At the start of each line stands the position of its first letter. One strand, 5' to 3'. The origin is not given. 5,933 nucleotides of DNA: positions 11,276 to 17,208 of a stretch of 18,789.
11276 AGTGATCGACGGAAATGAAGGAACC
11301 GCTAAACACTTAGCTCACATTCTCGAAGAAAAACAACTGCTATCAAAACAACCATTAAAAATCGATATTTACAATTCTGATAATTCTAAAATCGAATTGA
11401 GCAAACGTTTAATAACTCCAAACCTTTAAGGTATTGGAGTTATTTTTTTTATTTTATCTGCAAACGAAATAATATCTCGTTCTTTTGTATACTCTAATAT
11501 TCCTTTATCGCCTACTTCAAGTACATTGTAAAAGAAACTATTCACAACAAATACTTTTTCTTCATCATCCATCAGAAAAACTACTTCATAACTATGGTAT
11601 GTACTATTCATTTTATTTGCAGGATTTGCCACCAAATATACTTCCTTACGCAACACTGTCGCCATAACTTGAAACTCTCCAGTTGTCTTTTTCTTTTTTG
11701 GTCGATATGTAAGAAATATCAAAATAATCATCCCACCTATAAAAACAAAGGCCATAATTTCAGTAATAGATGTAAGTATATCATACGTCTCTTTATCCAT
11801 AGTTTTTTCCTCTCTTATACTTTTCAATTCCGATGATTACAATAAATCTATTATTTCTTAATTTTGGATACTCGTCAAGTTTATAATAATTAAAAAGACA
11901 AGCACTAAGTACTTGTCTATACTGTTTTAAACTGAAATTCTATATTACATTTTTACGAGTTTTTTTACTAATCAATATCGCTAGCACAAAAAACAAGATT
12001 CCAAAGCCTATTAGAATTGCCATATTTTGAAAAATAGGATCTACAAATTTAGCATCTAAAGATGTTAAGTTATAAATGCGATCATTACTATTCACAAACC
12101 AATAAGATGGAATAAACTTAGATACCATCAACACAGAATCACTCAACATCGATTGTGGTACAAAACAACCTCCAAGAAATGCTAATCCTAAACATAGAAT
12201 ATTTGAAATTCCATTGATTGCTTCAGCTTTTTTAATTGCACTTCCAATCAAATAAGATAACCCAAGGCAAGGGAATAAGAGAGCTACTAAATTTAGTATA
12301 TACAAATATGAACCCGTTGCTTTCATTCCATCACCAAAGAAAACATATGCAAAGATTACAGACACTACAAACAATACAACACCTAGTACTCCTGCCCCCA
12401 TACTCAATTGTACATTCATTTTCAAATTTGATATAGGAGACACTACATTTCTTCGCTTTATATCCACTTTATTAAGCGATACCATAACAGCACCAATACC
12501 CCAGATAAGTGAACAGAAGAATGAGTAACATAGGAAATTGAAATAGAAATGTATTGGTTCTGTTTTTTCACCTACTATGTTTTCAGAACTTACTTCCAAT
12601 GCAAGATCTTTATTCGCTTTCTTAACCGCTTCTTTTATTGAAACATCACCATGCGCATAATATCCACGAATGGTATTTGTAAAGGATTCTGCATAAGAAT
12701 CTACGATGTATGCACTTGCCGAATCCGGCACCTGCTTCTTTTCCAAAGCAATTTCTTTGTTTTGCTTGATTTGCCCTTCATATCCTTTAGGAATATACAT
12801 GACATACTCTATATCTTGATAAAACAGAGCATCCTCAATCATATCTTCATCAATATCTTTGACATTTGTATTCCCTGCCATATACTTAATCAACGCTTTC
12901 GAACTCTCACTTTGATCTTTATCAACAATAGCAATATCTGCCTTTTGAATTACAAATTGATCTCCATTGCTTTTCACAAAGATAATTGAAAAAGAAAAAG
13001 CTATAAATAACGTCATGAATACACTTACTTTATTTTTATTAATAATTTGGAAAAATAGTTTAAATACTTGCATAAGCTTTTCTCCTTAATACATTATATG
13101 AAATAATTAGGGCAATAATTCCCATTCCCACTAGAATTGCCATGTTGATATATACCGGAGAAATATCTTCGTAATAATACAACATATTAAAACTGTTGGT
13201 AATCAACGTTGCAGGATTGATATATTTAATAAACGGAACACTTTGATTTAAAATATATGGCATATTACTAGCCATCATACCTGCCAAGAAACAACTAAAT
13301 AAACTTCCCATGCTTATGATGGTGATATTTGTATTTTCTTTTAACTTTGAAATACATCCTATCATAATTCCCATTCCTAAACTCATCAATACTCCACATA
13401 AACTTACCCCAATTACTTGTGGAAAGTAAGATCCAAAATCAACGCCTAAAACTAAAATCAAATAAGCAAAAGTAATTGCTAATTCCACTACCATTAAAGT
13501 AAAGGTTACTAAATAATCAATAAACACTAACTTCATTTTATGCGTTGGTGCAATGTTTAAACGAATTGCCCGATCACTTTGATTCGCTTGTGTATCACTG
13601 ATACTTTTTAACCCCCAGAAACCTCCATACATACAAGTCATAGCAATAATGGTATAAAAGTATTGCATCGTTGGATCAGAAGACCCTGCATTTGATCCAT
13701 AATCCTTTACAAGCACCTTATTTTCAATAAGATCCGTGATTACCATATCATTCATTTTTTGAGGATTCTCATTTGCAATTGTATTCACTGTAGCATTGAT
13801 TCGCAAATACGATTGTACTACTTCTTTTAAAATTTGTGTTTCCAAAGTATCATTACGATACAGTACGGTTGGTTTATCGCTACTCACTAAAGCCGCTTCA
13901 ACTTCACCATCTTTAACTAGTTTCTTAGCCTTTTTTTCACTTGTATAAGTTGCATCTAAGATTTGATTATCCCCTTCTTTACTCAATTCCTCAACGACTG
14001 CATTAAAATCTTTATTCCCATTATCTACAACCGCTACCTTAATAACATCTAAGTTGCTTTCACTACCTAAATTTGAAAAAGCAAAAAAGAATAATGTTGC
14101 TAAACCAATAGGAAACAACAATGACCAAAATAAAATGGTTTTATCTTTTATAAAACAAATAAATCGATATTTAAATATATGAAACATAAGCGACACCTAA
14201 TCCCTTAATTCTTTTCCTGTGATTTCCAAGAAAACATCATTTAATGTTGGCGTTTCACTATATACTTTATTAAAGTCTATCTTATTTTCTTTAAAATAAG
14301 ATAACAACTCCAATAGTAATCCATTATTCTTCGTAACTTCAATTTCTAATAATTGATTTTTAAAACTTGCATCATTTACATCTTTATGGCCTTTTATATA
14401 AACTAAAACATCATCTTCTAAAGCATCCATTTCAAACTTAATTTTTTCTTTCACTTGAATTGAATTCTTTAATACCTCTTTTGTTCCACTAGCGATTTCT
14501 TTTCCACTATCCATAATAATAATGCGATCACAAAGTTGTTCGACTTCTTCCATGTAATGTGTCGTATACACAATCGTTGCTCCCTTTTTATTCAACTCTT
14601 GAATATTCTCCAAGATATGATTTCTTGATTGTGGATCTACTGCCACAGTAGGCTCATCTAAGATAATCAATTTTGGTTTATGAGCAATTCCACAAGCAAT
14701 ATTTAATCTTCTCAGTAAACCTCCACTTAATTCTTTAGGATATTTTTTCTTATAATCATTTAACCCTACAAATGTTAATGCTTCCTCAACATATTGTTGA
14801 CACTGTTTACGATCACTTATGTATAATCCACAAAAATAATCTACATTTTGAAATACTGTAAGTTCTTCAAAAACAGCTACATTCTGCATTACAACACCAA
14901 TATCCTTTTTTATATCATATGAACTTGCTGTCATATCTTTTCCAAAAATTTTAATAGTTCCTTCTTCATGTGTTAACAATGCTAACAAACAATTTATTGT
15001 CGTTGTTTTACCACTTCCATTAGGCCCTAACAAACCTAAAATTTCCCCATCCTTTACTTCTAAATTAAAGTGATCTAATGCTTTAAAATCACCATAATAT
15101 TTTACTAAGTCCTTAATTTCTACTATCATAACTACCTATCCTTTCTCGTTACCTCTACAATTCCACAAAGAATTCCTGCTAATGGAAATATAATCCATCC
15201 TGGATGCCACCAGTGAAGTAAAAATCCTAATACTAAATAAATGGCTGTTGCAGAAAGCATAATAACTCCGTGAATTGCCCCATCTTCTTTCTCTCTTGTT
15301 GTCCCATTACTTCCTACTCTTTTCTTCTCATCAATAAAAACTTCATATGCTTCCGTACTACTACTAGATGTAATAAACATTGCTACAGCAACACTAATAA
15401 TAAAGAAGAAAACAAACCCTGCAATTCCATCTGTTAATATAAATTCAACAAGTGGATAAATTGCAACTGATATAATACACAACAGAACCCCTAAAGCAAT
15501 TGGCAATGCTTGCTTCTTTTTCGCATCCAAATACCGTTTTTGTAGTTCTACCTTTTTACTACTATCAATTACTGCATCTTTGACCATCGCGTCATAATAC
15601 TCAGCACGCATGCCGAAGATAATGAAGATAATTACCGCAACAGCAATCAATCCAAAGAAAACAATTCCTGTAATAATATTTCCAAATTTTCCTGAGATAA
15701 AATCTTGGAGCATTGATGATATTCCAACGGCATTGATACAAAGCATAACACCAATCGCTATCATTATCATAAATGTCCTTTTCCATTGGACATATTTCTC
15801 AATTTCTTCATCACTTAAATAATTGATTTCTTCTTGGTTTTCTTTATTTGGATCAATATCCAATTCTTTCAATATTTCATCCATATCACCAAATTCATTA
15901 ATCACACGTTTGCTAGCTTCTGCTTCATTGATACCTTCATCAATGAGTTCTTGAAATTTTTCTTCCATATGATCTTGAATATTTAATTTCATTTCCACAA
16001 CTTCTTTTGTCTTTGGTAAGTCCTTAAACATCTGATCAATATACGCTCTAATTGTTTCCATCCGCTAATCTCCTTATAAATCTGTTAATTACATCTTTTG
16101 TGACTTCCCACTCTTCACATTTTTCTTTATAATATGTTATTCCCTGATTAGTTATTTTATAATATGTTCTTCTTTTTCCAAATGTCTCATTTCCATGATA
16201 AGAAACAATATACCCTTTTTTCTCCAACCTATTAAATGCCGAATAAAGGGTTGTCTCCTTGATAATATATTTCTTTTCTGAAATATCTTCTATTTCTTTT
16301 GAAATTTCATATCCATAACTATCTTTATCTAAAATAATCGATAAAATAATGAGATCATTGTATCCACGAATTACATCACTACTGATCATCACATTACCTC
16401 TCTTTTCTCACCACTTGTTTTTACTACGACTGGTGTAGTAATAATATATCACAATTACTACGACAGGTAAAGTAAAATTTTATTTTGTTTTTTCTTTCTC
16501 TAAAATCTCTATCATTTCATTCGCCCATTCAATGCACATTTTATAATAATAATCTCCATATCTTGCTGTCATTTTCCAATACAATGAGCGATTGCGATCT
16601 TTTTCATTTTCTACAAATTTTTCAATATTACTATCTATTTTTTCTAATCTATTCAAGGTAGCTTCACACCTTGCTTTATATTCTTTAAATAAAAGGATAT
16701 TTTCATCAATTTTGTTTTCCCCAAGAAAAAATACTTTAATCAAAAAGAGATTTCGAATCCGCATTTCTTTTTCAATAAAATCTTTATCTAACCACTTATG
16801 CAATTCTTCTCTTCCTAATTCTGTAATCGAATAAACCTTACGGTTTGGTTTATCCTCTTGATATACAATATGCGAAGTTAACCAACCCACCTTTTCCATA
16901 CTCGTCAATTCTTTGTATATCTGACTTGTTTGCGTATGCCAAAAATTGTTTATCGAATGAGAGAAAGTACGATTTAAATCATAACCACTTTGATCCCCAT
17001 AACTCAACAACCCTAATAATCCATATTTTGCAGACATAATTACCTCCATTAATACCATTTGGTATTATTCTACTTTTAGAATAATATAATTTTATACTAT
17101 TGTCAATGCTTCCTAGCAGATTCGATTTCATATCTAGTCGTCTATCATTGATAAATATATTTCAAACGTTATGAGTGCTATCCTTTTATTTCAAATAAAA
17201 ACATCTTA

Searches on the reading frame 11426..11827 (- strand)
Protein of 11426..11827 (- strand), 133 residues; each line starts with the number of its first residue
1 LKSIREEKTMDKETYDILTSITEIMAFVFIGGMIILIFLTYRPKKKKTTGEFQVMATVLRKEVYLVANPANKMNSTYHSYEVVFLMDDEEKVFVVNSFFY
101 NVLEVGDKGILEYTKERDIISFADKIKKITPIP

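Call 11: search_protein_families(library=pfam, proteins=[window:11426-11827:-], max_evalue=0.001)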
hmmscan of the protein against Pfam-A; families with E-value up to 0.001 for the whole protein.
window:11426-11827:- (133 aa): 1 family
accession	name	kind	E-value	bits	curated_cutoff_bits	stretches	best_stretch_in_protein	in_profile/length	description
PF10694.14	DUF2500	-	5.2e-09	36.9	33.5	1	25-117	3-97/102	Protein of unknown function (DUF2500)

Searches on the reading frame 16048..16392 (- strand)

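Call 12: search_protein_families(library=pfam, proteins=[window:16048-16392:-], max_evalue=0.001)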
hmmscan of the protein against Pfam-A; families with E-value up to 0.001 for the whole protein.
window:16048-16392:- (114 aa): 2 families
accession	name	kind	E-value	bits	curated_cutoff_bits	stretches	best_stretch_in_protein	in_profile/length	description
PF03551.20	PadR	-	1.3e-17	63.9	27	1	16-89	1-74/75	Transcriptional regulator PadR-like family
PF13601.12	HTH_34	-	0.00035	21.1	27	1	47-94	29-75/80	Winged helix DNA-binding domain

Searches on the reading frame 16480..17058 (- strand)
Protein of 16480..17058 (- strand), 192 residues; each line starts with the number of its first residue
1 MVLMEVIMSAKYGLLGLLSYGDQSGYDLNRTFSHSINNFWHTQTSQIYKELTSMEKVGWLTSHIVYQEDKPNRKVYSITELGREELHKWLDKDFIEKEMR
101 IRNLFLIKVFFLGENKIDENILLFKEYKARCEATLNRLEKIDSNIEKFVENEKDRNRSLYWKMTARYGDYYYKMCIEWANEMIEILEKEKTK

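Call 11: search_protein_families(library=pfam, proteins=[window:16480-17058:-], max_evalue=0.001)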
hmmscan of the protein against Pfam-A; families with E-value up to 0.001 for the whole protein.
window:16480-17058:- (192 aa): 3 families
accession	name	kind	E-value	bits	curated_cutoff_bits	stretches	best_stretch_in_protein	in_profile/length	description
PF03551.20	PadR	-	1.9e-16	60.2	27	1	14-88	1-75/75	Transcriptional regulator PadR-like family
PF10400.15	Vir_act_alpha_C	-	2e-15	57.6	22.4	1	101-187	1-78/78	Virulence activator alpha C-term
PF13601.12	HTH_34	-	0.00025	21.6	27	1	41-88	25-71/80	Winged helix DNA-binding domain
